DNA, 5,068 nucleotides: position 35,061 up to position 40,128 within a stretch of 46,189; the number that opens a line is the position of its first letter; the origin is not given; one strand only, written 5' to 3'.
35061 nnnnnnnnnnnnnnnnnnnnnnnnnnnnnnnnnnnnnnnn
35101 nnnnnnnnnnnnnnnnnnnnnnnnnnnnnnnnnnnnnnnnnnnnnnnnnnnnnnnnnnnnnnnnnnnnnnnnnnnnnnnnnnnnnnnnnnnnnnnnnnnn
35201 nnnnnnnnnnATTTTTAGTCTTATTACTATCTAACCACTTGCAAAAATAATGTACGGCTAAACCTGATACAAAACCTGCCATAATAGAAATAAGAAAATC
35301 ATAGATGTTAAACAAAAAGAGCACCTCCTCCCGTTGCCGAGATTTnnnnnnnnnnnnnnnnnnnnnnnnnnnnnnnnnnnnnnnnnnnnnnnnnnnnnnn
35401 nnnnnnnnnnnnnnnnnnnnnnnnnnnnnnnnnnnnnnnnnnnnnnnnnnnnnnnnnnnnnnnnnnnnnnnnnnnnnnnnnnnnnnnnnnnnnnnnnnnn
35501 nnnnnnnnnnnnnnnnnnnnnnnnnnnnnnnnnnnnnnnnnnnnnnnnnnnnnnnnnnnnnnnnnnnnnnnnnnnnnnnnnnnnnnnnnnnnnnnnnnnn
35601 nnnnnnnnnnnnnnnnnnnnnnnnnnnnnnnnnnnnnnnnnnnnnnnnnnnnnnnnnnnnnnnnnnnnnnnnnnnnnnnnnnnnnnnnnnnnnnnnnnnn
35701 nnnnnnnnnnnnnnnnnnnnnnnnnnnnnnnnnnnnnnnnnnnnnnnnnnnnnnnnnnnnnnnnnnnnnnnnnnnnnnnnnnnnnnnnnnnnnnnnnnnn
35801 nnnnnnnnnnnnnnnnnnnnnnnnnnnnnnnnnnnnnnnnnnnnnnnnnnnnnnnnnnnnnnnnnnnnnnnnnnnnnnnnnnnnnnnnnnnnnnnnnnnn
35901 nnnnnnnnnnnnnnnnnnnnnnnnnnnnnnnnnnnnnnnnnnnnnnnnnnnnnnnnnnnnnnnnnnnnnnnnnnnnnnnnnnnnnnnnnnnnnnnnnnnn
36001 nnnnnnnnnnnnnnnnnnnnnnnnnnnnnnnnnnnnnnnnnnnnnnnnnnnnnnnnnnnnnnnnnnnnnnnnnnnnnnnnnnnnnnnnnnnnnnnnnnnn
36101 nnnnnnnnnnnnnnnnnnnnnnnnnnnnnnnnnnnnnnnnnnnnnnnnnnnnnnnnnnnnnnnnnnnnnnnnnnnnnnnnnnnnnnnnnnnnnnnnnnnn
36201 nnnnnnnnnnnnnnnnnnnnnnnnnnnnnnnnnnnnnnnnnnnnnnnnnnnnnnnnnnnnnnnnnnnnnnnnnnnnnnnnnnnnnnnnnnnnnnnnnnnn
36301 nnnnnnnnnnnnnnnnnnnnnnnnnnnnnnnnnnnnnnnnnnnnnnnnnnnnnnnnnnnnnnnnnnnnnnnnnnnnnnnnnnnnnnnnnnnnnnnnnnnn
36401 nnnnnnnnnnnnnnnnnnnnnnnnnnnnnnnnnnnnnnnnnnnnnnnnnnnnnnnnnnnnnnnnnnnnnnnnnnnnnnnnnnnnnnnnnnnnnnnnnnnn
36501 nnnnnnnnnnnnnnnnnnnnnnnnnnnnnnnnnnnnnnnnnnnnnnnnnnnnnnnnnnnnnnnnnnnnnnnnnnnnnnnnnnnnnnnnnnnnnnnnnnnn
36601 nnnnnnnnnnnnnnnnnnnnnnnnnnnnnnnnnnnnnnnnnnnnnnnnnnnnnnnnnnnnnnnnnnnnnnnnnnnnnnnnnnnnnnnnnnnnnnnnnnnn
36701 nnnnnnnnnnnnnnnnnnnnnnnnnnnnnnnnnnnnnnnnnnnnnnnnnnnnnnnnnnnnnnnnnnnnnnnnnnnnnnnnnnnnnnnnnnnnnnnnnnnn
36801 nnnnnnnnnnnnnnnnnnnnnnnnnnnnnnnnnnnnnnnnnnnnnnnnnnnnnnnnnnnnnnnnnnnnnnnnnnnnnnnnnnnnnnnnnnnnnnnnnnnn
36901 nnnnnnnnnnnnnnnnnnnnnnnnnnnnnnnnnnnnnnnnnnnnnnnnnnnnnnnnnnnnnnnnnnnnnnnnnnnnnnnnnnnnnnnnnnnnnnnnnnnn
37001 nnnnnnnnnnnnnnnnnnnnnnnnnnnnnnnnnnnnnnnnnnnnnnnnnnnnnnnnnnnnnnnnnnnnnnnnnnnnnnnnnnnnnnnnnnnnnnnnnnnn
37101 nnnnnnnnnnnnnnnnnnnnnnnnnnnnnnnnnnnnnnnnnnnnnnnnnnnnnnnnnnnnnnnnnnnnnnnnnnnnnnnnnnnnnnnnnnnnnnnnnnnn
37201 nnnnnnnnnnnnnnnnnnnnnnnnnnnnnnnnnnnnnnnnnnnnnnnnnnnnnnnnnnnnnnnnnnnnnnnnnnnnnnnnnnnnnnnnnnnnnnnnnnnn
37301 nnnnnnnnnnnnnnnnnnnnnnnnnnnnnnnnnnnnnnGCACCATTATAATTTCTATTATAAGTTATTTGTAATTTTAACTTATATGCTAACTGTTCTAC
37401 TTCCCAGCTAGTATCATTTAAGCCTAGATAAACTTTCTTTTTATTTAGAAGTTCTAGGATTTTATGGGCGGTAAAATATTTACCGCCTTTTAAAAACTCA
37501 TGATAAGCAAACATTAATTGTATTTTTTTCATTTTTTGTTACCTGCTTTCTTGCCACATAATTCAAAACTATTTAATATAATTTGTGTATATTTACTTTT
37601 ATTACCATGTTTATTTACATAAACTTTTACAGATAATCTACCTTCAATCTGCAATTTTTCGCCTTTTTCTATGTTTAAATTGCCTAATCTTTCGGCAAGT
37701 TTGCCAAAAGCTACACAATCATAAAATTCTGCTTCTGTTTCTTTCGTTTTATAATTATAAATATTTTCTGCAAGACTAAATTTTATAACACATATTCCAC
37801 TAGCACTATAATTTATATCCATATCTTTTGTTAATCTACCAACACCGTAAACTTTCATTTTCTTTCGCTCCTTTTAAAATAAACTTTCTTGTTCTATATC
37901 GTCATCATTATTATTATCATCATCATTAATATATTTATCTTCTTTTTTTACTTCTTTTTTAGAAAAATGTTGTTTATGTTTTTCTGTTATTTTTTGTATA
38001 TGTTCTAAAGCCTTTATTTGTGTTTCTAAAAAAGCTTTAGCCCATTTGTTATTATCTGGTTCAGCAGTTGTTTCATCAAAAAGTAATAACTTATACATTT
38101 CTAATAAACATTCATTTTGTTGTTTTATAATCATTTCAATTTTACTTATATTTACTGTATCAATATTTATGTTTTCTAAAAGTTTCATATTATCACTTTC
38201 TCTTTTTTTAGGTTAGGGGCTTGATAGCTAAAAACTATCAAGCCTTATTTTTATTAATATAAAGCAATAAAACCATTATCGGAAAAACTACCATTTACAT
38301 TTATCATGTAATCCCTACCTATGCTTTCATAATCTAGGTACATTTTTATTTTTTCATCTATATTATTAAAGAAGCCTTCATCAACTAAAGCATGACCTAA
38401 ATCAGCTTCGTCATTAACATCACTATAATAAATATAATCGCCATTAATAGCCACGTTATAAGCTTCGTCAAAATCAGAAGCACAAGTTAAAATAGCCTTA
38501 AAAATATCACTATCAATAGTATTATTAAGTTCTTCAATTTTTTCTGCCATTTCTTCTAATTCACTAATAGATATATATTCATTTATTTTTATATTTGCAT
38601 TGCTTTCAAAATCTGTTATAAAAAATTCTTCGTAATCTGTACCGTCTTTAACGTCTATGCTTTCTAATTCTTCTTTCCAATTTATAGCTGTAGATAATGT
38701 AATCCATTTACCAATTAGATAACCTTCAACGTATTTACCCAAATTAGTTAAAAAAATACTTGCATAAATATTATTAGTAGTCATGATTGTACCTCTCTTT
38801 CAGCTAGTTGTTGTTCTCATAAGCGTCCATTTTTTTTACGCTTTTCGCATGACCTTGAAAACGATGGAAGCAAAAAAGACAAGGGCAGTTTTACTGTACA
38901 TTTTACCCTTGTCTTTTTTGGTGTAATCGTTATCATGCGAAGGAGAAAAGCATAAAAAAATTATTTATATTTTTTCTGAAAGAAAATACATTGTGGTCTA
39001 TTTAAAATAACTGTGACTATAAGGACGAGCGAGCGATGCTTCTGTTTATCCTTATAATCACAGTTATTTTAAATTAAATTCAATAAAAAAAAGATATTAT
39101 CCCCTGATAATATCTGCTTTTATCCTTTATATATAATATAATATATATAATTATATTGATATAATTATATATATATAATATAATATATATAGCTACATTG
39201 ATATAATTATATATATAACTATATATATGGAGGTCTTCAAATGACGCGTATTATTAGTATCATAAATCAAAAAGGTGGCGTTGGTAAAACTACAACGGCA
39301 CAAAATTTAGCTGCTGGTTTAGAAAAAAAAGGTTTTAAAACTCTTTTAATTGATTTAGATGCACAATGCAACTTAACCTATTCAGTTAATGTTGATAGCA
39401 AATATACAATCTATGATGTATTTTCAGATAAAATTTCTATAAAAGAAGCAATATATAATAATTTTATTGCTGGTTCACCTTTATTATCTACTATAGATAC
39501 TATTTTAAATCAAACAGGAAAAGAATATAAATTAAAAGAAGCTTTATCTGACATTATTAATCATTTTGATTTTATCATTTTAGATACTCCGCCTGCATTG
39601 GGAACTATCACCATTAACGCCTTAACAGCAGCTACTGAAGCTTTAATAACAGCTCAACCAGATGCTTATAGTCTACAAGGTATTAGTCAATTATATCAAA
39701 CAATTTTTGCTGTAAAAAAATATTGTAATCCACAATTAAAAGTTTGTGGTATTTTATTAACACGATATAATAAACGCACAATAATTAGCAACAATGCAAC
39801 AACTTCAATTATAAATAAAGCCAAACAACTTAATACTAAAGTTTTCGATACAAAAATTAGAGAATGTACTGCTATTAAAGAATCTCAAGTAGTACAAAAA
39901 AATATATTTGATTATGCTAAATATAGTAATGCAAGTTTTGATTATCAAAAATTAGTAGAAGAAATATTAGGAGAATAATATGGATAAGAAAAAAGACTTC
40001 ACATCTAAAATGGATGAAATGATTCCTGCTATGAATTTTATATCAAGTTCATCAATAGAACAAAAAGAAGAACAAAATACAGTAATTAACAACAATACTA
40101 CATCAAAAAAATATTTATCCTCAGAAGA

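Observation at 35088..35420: Fst/par-like type I toxin-antitoxin candidate: 35-aa hydrophobic peptide gene convergent with a small RNA that pairs with its start codon region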

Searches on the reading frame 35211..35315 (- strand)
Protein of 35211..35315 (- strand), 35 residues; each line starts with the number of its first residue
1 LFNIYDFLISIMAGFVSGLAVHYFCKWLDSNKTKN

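Call 36: find_related_loci(query=A2, collection=genome_contigs, flank=1500)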
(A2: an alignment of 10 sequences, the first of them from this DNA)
Query A2 (35 aa) in genome_contigs; peptide patterns used: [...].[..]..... (x = any residue, [..] = any of these).
600 stretches matched a pattern (row limit reached: there are more); 143 encode a relative of the query (tblastn E <= 1e-3); the best 80 are kept; 80 distinct loci.
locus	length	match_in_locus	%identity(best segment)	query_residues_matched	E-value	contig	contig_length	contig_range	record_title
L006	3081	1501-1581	70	4-30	3e-11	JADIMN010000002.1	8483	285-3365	MAG: Candidatus Alectryobacillus merdavium isolate 13038 F1M09__C3344_L8483_SRR9113735, whole genome shotgun sequence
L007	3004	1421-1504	50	8-35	9e-8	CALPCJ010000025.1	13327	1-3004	Senimuribacter sp. DSM 106208 isolate Eubacteriaceae_gen_nov1_DSM106208 genome assembly, contig: NODE_25_length_13327_co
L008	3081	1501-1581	52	3-29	1e-7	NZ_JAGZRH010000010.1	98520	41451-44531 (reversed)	MAG: Veillonella sp. isolate L2_021_124G1_dasL2_021_124G1_maxbin2.maxbin.003 L2_021_124G1_scaffold_43, whole genome shot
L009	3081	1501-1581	52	3-29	1e-7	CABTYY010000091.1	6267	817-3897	MAG TPA_asm: uncultured Veillonella sp. isolate MGYG-HGUT-03784 genome assembly, contig: GUT_GENOME244012_91, whole geno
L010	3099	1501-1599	48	3-35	2e-7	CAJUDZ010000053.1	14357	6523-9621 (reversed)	MAG TPA_asm: uncultured Lachnospiraceae bacterium isolate MGBC117495 genome assembly, contig: MGBC117495.53, whole genom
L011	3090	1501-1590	47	6-35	2e-7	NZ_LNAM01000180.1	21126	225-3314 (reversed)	Acetivibrio ethanolgignens strain ACET-33324 ACET-33324.Scaf54, whole genome shotgun sequence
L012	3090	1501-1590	50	4-33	4e-7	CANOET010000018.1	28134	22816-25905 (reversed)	MAG TPA_asm: uncultured Eubacterium sp. isolate SRR19759455_bin.86_metawrap_v1.3_MAG genome assembly, contig: NODE.2910_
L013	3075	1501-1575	62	3-31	3e-7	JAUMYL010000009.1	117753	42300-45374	MAG: Peptostreptococcaceae bacterium isolate S17M_Sa_22 NODE_71_length_117753_cov_21.394493, whole genome shotgun sequen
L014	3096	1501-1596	41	4-35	4e-7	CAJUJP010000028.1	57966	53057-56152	MAG TPA_asm: uncultured Lachnospiraceae bacterium isolate MGBC140906 genome assembly, contig: MGBC140906.28, whole genom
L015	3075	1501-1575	62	3-31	4e-7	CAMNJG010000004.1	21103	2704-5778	MAG: uncultured Clostridia bacterium isolate SRR1206671_bin.26_metaWRAP_v1.3_MAG genome assembly, contig: NODE.4648_leng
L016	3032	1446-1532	48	4-32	6e-7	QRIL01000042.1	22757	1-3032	Ruminococcus sp. AM22-13 AM22-13.Scaf42, whole genome shotgun sequence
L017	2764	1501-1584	50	4-35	7e-7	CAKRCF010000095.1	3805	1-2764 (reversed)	MAG: uncultured Anaerobutyricum sp. isolate REFINED_METABAT215_TOP10_CONTIGS_1500_ASSEMBLY_K77_MERGED__Hadza_MoBio_hadza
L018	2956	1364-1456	51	1-35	6e-7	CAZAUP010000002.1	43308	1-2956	MAG TPA_asm: uncultured Lachnospiraceae bacterium isolate SRP225648_co1_183 genome assembly, contig: NODE_1579_length_43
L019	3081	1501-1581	44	3-29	8e-7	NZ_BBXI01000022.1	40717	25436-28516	Veillonella tobetsuensis strain ATCC BAA-2400, whole genome shotgun sequence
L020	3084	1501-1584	46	6-33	8e-7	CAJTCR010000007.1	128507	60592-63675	Eubacteriaceae bacterium isolate B36_36_MI_H genome assembly, contig: MGBC000105.7, whole genome shotgun sequence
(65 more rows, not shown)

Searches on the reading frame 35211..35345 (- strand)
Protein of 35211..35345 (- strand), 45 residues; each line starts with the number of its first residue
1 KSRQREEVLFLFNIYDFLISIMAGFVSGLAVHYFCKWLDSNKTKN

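Call 7: search_protein_families(library=pfam, proteins=[window:35211-35315:-, window:35211-35324:-], max_evalue=10)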
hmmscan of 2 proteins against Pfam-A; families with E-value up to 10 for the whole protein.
seq(35 aa): 1 family
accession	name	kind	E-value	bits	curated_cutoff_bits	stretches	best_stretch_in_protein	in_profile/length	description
PF18422.6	TNFR_16_TM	-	0.038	14.6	25.6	1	3-34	5-36/38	Tumor necrosis factor receptor member 16 trans-membrane domain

seq(38 aa): 1 family
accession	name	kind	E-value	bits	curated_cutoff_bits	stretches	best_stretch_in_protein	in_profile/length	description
PF18422.6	TNFR_16_TM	-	0.049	14.3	25.6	1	6-37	5-36/38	Tumor necrosis factor receptor member 16 trans-membrane domain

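Call 8: search_protein_families(library=ncbifam, proteins=[window:35211-35315:-, window:35211-35324:-], max_evalue=10)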
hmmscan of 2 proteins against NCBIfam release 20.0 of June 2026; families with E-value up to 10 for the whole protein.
seq(35 aa): 2 families
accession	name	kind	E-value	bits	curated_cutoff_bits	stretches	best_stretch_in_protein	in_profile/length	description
NF033608.1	type_I_tox_Fst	subfamily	5.9e-07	29.2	26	1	6-30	1-25/28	type I toxin-antitoxin system Fst family toxin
NF047374.1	CD_typeI_toxin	equivalog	0.02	15.3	60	1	6-29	3-26/51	type I toxin-antitoxin system toxin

seq(38 aa): 2 families
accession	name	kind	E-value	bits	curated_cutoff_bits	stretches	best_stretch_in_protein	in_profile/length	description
NF033608.1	type_I_tox_Fst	subfamily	6.3e-07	29.1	26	1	9-33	1-25/28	type I toxin-antitoxin system Fst family toxin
NF047374.1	CD_typeI_toxin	equivalog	0.024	15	60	1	9-32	3-26/51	type I toxin-antitoxin system toxin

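Call 17: find_homologous_proteins(query=window:35211-35345:-, max_evalue=1)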
Query window:35211-35345:- (45 aa): 3 proteins with E <= 1 among 3 candidates.
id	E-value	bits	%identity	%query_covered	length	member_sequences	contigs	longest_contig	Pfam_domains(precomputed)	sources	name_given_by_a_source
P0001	2.2e-14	69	94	78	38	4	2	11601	-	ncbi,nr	ncbi:MAG: type I toxin-antitoxin system Fst family toxin [Clostridioides difficile]|nr:type I toxin-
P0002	4.4e-12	62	81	82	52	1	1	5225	-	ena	-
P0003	4.0e-8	50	100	53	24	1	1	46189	-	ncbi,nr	ncbi:hypothetical protein GXM21_12760 (plasmid) [Megamonas funiformis]|nr:hypothetical protein GXM21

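Call 20: find_encoding_contigs(protein=P0001, flank=5000)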
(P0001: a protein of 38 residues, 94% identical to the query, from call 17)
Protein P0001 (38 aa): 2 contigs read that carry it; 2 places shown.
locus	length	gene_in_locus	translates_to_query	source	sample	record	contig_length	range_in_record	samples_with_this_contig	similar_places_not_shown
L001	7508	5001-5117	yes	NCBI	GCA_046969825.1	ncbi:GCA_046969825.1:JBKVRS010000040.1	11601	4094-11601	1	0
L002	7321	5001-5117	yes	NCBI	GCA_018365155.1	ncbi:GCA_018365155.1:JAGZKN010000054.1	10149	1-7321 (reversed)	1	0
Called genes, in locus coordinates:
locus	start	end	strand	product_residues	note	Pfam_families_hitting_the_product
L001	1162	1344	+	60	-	-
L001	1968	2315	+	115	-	-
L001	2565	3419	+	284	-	-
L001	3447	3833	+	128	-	PF10412:TrwB_AAD_bind (weak), PF12696:TraG-D_C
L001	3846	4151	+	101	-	-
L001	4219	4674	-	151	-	-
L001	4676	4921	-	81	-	-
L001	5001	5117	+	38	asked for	-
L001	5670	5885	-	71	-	-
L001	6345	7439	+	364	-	PF13730:HTH_36 (weak)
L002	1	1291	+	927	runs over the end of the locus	PF08751:TrwC, PF05970:PIF1 (weak), PF13245:AAA_19, PF13604:AAA_30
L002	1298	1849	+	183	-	-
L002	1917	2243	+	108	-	-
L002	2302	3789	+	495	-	PF02534:T4SS-DNA_transf (weak), PF10412:TrwB_AAD_bind, PF12696:TraG-D_C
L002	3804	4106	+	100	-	-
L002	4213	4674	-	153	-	-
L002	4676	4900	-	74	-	-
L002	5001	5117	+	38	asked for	-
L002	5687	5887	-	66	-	-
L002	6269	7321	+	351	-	PF13730:HTH_36 (faint)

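Call 21: find_encoding_contigs(protein=P0002, flank=5000)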
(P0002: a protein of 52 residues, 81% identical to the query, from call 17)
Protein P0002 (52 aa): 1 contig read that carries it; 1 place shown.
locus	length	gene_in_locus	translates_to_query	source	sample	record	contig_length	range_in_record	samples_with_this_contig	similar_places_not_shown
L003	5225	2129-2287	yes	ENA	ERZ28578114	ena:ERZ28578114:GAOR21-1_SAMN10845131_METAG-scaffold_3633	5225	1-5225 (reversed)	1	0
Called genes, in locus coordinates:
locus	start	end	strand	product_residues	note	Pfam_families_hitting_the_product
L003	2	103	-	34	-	?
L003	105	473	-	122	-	-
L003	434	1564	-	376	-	PF01385:OrfB_IS605, PF07282:Cas12f1-like_TNB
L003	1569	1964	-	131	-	PF01797:Y1_Tnp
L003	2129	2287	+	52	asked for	-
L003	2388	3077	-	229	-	PF02661:Fic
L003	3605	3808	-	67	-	-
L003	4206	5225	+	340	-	?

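Call 25: search_protein_representatives(protein=window:35211-35324:-)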
Query: 38 residues. Proteins with E-value up to 0.001 (for the whole library): 12; up to 1e-10: 2; up to 1e-30: 0. The best 12 are listed.
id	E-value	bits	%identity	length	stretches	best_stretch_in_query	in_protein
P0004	1.3e-15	70.8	33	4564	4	12-35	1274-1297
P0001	3.4e-15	69.5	94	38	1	4-38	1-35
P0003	7.1e-09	50.3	100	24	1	15-38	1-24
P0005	8.0e-07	44.0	59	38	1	5-38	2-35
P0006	1.0e-06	43.7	52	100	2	4-36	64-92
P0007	4.7e-06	41.7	30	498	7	22-33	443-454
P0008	2.4e-05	39.5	70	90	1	7-33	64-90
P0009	7.8e-05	38.0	64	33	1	7-34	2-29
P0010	1.3e-04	37.3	61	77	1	7-34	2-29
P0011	7.9e-04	34.9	50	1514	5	7-24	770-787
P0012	7.9e-04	34.9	43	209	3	10-37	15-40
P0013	9.1e-04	34.7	35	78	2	3-34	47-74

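Call 29: find_encoding_contigs(protein=P0005, flank=3000, max_places=6)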
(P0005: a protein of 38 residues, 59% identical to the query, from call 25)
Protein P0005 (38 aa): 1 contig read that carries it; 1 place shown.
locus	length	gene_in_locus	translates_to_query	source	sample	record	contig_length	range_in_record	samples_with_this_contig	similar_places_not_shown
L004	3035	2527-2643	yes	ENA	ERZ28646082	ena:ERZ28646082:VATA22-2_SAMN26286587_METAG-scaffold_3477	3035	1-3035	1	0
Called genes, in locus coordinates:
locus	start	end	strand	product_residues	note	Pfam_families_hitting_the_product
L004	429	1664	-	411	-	PF00155:Aminotran_1_2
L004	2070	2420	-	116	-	PF10387:DUF2442 (weak)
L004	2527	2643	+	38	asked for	-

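Call 30: find_encoding_contigs(protein=P0009, flank=3000, max_places=6)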
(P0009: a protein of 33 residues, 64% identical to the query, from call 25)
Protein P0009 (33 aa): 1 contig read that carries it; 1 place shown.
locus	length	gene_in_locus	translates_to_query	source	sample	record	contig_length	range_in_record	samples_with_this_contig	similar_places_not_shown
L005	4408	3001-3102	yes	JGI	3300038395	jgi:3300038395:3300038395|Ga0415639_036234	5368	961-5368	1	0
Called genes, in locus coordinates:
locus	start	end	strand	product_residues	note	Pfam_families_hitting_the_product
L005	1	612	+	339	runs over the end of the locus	PF01210:NAD_Gly3P_dh_N, PF02558:ApbA (weak), PF07479:NAD_Gly3P_dh_C, PF20618:GPD_NAD_C_bact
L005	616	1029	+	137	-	PF00892:EamA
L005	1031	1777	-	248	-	-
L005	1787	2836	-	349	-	PF05050:Methyltransf_21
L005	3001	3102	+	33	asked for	-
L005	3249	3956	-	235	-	PF01182:Glucosamine_iso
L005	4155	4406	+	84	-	?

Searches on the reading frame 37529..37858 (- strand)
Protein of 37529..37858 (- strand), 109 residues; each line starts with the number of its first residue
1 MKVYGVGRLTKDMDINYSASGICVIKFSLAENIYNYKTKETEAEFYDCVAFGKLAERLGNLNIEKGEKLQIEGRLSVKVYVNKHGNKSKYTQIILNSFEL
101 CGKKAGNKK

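Call 12: search_protein_families(library=pfam, proteins=[window:37529-37858:-], max_evalue=0.001)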
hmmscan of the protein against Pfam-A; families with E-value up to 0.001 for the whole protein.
window:37529-37858:- (109 aa): 1 family
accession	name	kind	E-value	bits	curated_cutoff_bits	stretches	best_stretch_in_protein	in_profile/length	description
PF00436.31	SSB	-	4.1e-19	69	26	1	2-100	3-103/104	Single-strand binding protein family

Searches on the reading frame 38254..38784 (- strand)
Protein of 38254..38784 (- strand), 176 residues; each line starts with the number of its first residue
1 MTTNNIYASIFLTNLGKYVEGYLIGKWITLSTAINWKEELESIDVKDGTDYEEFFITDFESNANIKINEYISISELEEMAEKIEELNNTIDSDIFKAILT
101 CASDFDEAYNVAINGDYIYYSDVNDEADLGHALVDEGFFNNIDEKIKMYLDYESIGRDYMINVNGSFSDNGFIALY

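Call 12: search_protein_families(library=pfam, proteins=[window:38254-38784:-], max_evalue=0.001)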
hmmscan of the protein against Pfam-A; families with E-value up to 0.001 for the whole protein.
window:38254-38784:- (176 aa): 1 family
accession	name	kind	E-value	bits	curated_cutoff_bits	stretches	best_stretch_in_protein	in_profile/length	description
PF07275.16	ArdA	-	3.1e-29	103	27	1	10-173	1-154/155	Antirestriction protein (ArdA)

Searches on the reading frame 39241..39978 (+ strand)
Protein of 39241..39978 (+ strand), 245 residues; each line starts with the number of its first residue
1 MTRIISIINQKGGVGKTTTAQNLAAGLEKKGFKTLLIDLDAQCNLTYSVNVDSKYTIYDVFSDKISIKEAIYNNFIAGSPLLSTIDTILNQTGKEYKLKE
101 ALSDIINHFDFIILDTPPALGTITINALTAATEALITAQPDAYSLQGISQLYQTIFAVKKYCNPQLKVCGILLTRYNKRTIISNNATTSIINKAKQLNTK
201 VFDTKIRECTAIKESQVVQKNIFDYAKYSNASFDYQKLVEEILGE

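Call 12: search_protein_families(library=pfam, proteins=[window:39241-39978:+], max_evalue=0.001)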
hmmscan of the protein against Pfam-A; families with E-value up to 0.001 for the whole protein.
window:39241-39978:+ (245 aa): 8 families
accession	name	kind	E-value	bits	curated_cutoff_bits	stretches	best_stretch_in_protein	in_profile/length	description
PF13614.12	AAA_31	-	3e-48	164.5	27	1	2-168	1-177/177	AAA domain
PF01656.29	CbiA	-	1.8e-21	76.8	25.4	1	5-216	1-119/125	CobQ/CobB/MinD/ParA nucleotide binding domain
PF10609.15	ParA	-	6.2e-12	45.9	27.1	1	2-150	3-155/246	NUBPL iron-transfer P-loop NTPase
PF09140.17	MipZ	-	4.6e-11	42.9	20.7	1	4-143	2-133/262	ATPase MipZ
PF00142.24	Fer4_NifH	-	3.7e-09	36.9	25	1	8-67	5-65/271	4Fe-4S iron sulfur cluster binding proteins, NifH/frxC family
PF06564.18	CBP_BcsQ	-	1.4e-08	35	21.3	0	6-54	5-53/234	Cellulose biosynthesis protein BcsQ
PF02374.21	ArsA_ATPase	-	1.5e-08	34.7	24.3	1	8-56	6-54/305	Anion-transporting ATPase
PF00448.28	SRP54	-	0.00048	20.3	22.7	0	13-41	11-39/196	SRP54-type protein, GTPase domain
